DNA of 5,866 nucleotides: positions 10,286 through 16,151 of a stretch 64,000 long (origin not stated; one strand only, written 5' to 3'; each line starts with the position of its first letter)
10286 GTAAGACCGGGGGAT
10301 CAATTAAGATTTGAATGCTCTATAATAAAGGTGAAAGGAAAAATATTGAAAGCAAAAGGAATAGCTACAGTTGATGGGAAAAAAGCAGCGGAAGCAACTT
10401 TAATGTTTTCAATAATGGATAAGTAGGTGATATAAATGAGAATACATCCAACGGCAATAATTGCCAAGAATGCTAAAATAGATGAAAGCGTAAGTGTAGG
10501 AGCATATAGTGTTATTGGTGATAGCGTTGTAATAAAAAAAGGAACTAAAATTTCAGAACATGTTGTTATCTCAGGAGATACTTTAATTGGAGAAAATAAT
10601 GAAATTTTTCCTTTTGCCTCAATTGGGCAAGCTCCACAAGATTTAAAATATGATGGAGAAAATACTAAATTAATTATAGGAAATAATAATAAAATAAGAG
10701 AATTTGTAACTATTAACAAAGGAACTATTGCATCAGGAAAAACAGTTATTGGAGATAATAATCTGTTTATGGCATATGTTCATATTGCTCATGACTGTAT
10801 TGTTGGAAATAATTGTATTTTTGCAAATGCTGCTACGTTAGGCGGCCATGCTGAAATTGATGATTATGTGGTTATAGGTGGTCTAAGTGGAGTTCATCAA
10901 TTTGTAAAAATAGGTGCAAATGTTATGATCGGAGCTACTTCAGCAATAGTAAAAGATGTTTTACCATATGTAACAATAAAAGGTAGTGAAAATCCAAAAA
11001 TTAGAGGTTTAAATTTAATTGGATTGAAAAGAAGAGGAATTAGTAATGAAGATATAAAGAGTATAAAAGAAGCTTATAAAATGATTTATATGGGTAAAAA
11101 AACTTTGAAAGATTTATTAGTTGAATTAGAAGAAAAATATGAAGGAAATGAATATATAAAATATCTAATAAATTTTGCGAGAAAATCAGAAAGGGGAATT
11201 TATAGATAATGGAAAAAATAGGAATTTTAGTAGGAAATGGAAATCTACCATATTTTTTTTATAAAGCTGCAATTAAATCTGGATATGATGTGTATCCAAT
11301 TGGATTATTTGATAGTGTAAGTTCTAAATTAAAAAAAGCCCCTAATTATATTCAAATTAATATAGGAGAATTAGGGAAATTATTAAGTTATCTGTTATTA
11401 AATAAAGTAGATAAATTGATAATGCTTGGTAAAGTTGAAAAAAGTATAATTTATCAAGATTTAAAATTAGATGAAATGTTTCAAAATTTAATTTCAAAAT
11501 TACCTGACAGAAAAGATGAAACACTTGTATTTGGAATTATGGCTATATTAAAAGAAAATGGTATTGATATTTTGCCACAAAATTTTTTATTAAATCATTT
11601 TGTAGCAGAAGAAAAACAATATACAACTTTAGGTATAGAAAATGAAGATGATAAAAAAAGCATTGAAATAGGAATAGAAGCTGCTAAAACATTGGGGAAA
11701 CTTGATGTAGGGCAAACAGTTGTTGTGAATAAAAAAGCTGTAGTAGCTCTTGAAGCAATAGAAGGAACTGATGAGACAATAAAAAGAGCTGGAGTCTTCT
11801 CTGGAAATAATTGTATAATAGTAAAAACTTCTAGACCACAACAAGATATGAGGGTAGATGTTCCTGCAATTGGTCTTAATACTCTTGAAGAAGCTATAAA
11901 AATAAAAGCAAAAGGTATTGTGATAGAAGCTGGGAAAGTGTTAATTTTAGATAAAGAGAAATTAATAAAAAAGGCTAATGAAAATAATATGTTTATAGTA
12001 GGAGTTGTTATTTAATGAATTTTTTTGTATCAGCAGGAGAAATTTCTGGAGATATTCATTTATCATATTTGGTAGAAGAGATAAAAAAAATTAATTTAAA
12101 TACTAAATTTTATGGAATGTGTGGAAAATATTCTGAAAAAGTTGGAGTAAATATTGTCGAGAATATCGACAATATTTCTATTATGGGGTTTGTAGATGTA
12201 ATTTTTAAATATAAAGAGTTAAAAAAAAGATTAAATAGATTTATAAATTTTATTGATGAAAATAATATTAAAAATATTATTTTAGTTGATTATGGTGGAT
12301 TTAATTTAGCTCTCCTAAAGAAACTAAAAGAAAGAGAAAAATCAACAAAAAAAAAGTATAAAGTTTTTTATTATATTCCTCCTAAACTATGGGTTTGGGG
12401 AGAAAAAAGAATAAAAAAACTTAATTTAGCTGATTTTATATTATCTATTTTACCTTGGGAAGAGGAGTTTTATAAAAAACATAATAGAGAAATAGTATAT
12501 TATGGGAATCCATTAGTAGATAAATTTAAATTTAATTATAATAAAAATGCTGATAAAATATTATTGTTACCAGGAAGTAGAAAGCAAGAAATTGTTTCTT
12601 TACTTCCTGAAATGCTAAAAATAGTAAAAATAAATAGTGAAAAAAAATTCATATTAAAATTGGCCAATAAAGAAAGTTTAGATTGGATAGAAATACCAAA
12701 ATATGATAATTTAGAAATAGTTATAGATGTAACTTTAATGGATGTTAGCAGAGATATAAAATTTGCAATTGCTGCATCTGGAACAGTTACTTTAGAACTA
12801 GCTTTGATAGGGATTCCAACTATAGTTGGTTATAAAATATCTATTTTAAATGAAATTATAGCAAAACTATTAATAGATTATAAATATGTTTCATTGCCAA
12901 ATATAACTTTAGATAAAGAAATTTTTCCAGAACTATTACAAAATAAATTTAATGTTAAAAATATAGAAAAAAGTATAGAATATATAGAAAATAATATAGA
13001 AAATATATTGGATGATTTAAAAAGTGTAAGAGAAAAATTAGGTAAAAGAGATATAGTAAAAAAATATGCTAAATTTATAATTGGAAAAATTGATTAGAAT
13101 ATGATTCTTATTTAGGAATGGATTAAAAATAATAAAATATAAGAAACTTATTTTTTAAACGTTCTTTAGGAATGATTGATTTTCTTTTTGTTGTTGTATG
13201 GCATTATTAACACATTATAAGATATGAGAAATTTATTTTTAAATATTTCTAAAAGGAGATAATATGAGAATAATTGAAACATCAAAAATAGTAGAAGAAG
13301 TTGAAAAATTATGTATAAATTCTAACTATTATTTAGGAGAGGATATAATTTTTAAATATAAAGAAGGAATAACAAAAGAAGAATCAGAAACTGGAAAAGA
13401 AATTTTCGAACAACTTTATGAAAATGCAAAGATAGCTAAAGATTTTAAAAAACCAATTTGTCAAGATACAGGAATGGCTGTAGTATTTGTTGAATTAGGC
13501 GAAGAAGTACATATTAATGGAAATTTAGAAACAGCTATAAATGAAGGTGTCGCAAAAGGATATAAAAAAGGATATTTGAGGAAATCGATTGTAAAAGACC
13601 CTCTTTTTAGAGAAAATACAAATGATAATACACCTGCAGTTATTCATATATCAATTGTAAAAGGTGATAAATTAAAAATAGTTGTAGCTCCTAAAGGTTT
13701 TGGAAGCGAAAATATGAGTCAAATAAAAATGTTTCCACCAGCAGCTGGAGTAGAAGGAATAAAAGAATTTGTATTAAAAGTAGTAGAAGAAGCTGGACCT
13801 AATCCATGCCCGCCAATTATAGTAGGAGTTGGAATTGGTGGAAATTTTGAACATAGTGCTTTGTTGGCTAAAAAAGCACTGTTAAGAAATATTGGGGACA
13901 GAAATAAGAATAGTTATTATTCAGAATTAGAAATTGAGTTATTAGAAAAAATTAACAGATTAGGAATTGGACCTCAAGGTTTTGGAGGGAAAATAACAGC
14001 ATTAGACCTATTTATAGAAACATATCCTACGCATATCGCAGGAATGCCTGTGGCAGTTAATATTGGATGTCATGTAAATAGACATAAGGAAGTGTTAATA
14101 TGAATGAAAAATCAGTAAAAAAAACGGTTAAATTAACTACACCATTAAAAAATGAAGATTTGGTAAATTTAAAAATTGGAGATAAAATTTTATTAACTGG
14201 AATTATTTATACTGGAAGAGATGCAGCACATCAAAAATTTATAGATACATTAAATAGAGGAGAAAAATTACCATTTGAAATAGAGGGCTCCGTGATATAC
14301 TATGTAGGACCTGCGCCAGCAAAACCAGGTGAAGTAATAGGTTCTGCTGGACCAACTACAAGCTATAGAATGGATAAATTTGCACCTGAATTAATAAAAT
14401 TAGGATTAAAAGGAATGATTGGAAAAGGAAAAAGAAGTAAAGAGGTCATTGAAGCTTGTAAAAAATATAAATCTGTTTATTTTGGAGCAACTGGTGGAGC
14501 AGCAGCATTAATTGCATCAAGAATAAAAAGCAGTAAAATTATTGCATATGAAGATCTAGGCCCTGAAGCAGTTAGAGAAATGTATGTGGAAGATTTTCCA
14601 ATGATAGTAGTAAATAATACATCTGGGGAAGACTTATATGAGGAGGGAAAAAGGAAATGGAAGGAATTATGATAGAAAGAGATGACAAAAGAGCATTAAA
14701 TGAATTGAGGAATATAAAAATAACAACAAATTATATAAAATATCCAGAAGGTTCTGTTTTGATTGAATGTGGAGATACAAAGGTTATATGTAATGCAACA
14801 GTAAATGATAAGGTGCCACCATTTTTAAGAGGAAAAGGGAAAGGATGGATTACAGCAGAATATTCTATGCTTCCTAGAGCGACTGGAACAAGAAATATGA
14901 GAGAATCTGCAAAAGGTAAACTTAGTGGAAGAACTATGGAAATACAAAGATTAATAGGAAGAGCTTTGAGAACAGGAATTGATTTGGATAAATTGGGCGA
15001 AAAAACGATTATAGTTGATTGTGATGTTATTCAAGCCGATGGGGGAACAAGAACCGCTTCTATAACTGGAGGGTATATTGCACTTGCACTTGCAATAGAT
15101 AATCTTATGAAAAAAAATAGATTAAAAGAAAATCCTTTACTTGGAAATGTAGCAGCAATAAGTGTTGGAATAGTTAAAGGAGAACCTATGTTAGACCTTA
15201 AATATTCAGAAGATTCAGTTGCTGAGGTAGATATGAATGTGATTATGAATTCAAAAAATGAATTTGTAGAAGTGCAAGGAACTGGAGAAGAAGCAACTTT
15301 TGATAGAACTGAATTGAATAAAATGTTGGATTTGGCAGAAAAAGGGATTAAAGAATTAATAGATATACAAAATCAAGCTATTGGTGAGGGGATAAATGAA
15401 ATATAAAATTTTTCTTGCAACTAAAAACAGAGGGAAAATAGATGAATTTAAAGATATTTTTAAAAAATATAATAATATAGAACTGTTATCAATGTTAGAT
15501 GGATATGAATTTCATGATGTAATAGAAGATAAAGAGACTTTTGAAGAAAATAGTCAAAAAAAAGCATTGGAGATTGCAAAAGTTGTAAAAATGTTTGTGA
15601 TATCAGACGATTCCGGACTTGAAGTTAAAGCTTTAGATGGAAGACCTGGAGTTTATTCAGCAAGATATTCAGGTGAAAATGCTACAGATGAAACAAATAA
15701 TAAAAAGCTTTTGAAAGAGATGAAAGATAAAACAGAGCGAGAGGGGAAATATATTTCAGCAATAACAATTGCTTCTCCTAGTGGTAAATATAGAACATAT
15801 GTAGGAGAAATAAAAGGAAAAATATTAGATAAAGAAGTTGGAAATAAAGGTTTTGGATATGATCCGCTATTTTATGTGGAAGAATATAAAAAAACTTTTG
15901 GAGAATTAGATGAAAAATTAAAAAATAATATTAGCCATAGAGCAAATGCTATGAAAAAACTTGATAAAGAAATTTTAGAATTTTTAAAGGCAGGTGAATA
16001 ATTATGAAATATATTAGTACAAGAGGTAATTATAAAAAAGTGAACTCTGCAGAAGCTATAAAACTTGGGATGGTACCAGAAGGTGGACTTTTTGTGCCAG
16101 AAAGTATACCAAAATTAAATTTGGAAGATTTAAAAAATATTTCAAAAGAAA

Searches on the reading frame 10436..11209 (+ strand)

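Call 54: search_protein_families(library=pfam, proteins=[window:10436-11209:+], max_evalue=0.00001)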
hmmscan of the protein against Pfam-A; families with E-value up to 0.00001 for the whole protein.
window:10436-11209:+ (257 aa): 3 families
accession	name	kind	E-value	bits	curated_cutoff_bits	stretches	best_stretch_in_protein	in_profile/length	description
PF00132.30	Hexapep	-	3.1e-26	90.4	27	1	103-137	2-36/36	Bacterial transferase hexapeptide (six repeats)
PF13720.11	Acetyltransf_11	-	1e-24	87.2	24.5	1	174-255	1-81/82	Udp N-acetylglucosamine O-acyltransferase; Domain 2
PF25084.1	LbH_EIF2B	-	1.6e-09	38.1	54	0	7-56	56-104/105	EIF2B subunit epsilon LbH domain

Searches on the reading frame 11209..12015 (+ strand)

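Call 54: search_protein_families(library=pfam, proteins=[window:11209-12015:+], max_evalue=0.00001)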
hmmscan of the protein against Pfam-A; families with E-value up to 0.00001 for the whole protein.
window:11209-12015:+ (268 aa): 2 families
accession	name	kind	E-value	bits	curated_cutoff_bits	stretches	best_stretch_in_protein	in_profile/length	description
PF06230.17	LpxI_C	-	1.5e-44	151.5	25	1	144-264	10-131/131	LpxI C-terminal domain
PF17930.7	LpxI_N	-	5.6e-27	94.7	25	1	3-129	1-127/129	LpxI N-terminal domain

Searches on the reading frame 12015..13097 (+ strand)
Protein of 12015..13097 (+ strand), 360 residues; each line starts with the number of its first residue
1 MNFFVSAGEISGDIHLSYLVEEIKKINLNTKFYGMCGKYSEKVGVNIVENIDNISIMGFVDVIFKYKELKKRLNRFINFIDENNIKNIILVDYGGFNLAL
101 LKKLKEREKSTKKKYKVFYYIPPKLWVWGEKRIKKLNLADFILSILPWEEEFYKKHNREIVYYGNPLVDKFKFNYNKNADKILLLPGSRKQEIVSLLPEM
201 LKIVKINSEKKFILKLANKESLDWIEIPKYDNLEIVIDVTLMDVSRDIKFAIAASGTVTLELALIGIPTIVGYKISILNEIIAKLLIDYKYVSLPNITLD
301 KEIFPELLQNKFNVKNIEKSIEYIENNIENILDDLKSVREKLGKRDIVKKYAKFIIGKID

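Call 54: search_protein_families(library=pfam, proteins=[window:12015-13097:+], max_evalue=0.00001)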
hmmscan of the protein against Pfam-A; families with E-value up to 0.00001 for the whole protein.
window:12015-13097:+ (360 aa): 1 family
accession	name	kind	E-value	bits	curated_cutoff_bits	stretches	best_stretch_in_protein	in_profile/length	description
PF02684.21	LpxB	-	1.2e-68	232.2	22.6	1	4-336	2-353/374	Lipid-A-disaccharide synthetase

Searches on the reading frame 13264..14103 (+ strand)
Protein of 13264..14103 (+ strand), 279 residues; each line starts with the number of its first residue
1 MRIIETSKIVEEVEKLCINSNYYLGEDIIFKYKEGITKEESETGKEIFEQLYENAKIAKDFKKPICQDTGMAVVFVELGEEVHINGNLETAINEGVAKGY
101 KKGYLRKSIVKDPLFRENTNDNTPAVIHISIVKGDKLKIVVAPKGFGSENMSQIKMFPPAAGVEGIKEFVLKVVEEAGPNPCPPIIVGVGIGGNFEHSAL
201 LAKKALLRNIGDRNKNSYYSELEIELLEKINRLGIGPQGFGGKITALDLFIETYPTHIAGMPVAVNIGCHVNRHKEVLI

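Call 55: search_protein_families(library=pfam, proteins=[window:13264-14103:+], max_evalue=0.00001)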
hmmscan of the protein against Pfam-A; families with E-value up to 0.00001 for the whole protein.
window:13264-14103:+ (279 aa): 1 family
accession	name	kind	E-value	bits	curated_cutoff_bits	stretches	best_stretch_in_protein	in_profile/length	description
PF05681.19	Fumerase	-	5.8e-117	390.2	25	1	11-277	2-269/270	Fumarate hydratase (Fumerase)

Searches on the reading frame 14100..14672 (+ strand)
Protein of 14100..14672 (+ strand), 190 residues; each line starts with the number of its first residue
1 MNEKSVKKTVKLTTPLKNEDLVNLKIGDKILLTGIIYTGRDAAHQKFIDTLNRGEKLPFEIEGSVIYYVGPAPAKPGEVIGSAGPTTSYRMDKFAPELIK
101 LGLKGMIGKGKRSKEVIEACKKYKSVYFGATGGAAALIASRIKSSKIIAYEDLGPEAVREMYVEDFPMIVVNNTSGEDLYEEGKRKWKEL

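Call 55: search_protein_families(library=pfam, proteins=[window:14100-14672:+], max_evalue=0.00001)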
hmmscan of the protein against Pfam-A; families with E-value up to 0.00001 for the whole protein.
window:14100-14672:+ (190 aa): 1 family
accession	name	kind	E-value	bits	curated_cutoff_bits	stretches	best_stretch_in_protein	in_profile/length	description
PF05683.17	Fumerase_C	-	1.3e-61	208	22.2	1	5-182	24-204/205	Fumarase C-terminus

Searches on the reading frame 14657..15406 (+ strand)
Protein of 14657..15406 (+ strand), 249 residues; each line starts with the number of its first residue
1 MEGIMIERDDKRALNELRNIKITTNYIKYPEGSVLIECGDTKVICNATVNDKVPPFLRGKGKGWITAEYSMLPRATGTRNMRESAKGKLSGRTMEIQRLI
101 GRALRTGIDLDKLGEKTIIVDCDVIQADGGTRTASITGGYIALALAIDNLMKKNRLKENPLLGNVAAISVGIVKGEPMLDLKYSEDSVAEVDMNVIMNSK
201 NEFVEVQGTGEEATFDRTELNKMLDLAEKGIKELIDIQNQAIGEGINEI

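Call 55: search_protein_families(library=pfam, proteins=[window:14657-15406:+], max_evalue=0.00001)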
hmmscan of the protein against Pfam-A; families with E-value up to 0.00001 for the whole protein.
window:14657-15406:+ (249 aa): 2 families
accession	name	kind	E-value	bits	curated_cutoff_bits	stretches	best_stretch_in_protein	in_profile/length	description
PF01138.27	RNase_PH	-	1.3e-29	103.6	25.5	1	16-146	1-127/130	3' exoribonuclease family, domain 1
PF03725.20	RNase_PH_C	-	9e-15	54.8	20.8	1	165-230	3-67/67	3' exoribonuclease family, domain 2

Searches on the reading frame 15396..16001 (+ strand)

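Call 6: search_protein_families(library=pfam, proteins=[window:15396-16001:+], max_evalue=0.01)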
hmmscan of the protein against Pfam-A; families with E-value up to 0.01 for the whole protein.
window:15396-16001:+ (201 aa): 1 family
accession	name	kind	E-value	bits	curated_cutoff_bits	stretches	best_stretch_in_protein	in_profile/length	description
PF01725.21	Ham1p_like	-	5.6e-61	206.1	22.5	1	5-190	1-184/186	Ham1 family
